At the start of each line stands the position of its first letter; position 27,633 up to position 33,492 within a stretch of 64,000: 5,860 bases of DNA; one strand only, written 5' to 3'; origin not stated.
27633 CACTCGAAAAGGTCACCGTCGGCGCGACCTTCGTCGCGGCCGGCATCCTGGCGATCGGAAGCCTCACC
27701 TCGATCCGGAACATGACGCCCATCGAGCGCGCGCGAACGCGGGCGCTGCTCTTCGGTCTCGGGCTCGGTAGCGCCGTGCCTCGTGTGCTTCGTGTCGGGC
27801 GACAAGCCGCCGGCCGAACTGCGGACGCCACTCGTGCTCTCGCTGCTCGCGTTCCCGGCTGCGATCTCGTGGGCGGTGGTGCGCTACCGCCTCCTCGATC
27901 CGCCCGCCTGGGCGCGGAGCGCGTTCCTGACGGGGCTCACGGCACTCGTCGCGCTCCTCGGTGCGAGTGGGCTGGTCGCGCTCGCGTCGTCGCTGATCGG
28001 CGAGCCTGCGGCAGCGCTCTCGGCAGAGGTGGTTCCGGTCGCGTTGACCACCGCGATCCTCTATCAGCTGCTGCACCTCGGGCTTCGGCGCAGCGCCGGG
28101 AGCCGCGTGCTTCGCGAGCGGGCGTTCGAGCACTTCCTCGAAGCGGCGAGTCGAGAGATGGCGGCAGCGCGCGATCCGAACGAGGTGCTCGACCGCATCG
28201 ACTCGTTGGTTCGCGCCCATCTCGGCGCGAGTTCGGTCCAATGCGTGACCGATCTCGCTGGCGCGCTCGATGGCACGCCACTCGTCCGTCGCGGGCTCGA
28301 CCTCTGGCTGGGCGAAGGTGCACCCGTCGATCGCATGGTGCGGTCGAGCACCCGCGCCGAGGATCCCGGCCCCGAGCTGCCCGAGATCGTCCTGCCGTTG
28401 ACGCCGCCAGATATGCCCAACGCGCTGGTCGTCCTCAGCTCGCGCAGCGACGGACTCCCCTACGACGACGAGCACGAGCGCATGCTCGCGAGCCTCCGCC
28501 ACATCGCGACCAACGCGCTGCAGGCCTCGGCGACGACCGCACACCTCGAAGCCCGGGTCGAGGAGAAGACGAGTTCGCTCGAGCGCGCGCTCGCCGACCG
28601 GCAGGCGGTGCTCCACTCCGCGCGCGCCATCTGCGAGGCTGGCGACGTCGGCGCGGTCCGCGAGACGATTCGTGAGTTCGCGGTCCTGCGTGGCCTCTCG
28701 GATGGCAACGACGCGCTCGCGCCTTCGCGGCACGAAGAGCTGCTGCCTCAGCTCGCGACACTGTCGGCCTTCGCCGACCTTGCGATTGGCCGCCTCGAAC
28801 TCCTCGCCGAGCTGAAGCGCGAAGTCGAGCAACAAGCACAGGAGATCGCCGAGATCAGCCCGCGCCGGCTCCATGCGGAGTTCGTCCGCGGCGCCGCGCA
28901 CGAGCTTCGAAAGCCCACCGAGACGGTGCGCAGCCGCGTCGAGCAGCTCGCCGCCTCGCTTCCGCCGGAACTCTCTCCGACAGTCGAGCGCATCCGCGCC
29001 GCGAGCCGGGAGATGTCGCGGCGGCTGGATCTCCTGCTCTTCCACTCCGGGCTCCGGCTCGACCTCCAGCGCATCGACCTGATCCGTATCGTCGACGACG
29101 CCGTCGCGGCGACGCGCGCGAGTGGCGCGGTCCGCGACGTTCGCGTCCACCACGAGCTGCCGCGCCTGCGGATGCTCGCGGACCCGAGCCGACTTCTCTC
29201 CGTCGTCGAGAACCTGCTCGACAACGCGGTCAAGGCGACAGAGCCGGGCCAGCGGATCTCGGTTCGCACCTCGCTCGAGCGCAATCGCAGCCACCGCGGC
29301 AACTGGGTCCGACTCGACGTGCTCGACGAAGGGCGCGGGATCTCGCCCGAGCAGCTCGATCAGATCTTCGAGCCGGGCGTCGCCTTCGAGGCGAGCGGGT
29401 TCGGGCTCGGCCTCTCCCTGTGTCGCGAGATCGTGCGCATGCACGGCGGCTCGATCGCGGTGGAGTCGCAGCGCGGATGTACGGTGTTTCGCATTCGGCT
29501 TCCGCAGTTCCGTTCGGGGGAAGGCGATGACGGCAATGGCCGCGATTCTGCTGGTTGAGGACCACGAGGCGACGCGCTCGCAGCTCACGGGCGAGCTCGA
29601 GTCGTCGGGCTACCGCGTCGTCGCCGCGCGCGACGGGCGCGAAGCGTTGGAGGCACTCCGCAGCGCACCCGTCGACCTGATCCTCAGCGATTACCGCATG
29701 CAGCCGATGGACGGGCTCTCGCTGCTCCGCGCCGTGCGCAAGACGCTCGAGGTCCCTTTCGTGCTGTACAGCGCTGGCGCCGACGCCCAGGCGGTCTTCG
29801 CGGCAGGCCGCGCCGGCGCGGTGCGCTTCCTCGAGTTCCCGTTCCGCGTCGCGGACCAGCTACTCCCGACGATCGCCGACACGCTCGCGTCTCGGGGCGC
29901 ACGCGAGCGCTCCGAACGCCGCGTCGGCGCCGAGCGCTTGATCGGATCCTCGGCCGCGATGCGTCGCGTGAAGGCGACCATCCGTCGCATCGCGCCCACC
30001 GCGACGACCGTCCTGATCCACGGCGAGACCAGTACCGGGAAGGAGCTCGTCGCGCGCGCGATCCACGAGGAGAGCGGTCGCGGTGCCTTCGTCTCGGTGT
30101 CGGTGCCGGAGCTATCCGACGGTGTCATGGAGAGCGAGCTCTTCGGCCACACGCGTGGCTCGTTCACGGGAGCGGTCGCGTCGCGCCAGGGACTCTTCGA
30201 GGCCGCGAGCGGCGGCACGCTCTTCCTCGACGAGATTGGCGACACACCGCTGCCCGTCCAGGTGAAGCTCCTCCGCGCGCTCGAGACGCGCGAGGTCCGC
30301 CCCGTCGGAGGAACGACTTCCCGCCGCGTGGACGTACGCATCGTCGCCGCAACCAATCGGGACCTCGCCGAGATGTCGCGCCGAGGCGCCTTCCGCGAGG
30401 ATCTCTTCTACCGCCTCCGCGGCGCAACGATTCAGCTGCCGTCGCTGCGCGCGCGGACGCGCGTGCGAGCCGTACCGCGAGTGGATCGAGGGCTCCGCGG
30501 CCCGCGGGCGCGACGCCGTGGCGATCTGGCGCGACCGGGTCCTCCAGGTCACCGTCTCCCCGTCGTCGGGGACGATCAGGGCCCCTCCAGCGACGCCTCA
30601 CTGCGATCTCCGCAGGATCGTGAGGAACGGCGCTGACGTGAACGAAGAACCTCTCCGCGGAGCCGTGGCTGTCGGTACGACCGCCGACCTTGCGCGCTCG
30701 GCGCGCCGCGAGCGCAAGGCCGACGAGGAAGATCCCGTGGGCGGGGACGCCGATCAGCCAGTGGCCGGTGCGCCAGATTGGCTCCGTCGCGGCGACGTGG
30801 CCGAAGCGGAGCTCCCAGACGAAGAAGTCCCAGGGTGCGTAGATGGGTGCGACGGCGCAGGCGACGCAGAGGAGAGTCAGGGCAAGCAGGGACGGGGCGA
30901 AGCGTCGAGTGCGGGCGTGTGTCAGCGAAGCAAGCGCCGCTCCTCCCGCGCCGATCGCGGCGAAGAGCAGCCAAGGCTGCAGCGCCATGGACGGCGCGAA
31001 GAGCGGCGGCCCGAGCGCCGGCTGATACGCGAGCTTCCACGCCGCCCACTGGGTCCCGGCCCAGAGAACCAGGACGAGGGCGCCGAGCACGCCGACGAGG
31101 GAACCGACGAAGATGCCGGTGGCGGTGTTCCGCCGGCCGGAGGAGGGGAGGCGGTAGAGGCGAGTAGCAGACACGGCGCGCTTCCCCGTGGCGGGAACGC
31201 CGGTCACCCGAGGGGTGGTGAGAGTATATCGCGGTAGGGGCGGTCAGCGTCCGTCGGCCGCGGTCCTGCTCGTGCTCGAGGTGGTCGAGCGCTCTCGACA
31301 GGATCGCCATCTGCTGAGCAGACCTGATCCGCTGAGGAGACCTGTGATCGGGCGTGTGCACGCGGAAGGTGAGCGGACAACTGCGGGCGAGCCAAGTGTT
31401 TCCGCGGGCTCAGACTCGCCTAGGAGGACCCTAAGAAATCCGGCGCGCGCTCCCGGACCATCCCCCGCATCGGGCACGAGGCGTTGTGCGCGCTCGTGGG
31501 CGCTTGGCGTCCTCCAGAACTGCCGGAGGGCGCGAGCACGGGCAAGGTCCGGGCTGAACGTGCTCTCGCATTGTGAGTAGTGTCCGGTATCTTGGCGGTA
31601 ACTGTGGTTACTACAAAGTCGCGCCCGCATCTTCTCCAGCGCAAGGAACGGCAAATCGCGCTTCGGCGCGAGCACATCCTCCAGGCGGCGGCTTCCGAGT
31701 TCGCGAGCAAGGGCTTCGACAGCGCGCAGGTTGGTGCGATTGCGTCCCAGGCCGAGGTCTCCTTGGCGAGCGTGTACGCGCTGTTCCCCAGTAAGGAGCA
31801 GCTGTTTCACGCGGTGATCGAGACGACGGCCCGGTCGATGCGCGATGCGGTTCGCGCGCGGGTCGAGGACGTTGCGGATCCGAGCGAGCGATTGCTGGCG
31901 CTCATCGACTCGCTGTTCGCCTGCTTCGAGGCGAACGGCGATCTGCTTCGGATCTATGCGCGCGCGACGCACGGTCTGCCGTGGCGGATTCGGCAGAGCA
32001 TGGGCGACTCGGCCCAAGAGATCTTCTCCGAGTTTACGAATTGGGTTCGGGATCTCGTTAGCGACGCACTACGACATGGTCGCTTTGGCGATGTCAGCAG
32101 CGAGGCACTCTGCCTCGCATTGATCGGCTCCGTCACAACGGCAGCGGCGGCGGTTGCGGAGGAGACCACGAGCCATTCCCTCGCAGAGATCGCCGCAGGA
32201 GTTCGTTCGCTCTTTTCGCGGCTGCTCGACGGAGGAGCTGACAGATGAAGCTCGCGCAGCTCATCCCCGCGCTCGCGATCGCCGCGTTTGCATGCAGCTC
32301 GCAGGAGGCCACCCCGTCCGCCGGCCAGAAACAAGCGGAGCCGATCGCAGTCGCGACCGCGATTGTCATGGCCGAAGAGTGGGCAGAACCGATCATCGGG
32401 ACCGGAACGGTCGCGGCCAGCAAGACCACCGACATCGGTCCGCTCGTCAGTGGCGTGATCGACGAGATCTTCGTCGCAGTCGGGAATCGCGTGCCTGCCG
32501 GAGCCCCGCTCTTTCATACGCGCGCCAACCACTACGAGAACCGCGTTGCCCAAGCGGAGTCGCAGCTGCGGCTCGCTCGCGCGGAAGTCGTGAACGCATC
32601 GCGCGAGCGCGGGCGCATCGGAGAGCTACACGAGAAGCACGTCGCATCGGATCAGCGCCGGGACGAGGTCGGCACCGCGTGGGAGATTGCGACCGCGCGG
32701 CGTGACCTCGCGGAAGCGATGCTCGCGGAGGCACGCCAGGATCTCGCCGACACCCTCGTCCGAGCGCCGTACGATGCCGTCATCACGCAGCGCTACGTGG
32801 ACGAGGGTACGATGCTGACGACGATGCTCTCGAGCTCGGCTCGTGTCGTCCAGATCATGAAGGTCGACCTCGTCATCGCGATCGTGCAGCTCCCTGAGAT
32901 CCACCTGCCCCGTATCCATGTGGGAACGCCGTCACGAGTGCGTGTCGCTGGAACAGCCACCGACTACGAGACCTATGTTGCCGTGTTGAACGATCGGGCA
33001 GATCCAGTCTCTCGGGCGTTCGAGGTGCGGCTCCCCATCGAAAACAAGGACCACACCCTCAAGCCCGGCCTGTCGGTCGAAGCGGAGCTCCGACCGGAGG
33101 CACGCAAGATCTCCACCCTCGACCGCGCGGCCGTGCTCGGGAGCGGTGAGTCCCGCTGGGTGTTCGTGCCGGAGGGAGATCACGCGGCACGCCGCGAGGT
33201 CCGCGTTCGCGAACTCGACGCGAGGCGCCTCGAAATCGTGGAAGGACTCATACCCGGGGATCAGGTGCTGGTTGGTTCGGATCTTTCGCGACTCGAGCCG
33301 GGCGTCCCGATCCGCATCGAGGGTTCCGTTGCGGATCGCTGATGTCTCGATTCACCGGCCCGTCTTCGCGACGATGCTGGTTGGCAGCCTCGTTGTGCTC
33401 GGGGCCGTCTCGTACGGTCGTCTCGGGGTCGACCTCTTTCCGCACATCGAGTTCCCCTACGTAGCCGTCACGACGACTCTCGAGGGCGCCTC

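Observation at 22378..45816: ~23.4-kb degenerate ICE/IME: recombinase and DNA-processing genes retained, mating-pore genes gone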

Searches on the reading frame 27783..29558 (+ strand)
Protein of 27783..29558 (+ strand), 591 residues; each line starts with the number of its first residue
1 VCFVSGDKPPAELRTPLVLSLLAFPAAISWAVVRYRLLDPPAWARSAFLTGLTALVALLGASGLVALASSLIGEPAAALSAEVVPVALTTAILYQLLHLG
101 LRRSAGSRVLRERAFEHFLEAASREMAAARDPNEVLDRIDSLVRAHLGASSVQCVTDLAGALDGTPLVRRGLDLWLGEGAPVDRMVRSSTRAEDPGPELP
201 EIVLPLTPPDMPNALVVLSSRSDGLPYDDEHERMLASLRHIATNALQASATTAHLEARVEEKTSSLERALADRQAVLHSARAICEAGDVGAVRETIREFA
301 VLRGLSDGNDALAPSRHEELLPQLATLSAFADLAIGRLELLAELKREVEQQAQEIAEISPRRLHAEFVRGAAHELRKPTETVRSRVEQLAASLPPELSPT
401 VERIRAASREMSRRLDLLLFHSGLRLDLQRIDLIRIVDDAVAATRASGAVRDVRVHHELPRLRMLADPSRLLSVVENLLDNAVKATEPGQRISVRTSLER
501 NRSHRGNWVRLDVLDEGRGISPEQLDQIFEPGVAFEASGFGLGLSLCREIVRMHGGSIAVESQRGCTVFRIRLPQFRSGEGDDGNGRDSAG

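Call 6: search_protein_families(library=pfam, proteins=[window:27783-29558:+], max_evalue=0.01)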
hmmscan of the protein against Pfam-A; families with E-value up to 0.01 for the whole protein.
window:27783-29558:+ (591 aa): 3 families
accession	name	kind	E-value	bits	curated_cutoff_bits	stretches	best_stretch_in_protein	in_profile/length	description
PF02518.31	HATPase_c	-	7.1e-26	91.3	26.4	1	467-575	2-109/111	Histidine kinase-, DNA gyrase B-, and HSP90-like ATPase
PF00512.31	HisKA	-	0.00037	20.9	26.9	1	365-419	3-58/66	His Kinase A (phospho-acceptor) domain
PF14501.12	HATPase_c_5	-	0.0063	16.8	22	0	471-573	6-101/102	GHKL domain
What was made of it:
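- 26930..29558 (+): Histidine kinase pseudogene (element cargo). HATPase_c domain (call 6).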

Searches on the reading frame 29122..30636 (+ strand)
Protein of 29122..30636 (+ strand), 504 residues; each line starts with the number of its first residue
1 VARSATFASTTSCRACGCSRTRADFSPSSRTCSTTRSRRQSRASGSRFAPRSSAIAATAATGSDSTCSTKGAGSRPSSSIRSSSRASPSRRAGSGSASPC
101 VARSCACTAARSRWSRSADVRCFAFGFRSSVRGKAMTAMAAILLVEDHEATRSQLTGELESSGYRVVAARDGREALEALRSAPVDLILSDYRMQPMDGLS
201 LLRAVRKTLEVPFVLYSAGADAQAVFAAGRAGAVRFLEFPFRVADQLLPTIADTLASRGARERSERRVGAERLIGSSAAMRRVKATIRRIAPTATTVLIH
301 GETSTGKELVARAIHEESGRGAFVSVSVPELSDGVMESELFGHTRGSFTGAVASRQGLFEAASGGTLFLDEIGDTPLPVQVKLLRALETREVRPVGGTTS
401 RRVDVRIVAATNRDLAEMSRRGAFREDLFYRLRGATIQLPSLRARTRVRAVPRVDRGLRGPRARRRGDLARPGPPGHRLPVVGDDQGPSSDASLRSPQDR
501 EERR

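Call 6: search_protein_families(library=pfam, proteins=[window:29122-30636:+], max_evalue=0.01)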
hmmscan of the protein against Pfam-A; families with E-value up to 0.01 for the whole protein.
window:29122-30636:+ (504 aa): 6 families
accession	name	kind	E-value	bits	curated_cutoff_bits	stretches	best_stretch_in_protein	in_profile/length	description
PF00158.32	Sigma54_activat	-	6.1e-61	205.4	20.2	1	273-437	1-167/168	Sigma-54 interaction domain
PF00072.30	Response_reg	-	1.4e-19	70.7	30.2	1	142-243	1-103/111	Response regulator receiver domain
PF14532.12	Sigma54_activ_2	-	1.6e-15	58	25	1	274-442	1-138/138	Sigma-54 interaction domain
PF07728.20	AAA_5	-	1.7e-05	25.3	22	1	297-413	2-123/139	AAA domain (dynein-related subfamily)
PF00004.35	AAA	-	0.00043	21.2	21.2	1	297-413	1-110/131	ATPase family associated with various cellular activities (AAA)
PF13191.12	AAA_16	-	0.0079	17.1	32.6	0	272-331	1-63/167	AAA ATPase domain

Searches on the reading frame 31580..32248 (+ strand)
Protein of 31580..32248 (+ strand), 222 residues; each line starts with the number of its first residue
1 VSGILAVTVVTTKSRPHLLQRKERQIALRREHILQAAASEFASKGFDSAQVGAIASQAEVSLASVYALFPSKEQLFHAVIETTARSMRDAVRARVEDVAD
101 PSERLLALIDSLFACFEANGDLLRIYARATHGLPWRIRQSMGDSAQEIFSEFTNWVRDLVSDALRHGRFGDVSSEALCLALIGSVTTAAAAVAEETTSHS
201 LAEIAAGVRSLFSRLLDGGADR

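Call 6: search_protein_families(library=pfam, proteins=[window:31580-32248:+], max_evalue=0.01)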
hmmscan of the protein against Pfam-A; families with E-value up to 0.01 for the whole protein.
window:31580-32248:+ (222 aa): 3 families
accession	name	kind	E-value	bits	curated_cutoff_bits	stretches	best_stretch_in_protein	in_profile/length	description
PF00440.29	TetR_N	-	6.8e-14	51.8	24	1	33-79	1-47/47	Bacterial regulatory proteins, tetR family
PF17932.6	TetR_C_24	-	7.3e-05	23.4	26.4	1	99-187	2-86/114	Tetracyclin repressor-like, C-terminal domain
PF21351.2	TetR_C_41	-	0.00037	21.2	27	1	150-214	42-107/108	Tetracyclin repressor-like, C-terminal domain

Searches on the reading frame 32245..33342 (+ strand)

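Call 6: search_protein_families(library=pfam, proteins=[window:32245-33342:+], max_evalue=0.01)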
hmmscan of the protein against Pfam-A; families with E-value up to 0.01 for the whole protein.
window:32245-33342:+ (365 aa): 2 families
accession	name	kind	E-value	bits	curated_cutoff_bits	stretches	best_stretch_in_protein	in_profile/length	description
PF16576.10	HlyD_D23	-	7e-17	61.9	30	1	56-277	12-213/214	Barrel-sandwich domain of CusB or HlyD membrane-fusion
PF13437.12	HlyD_3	-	2.6e-08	35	22.2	1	172-275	2-106/106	HlyD family secretion protein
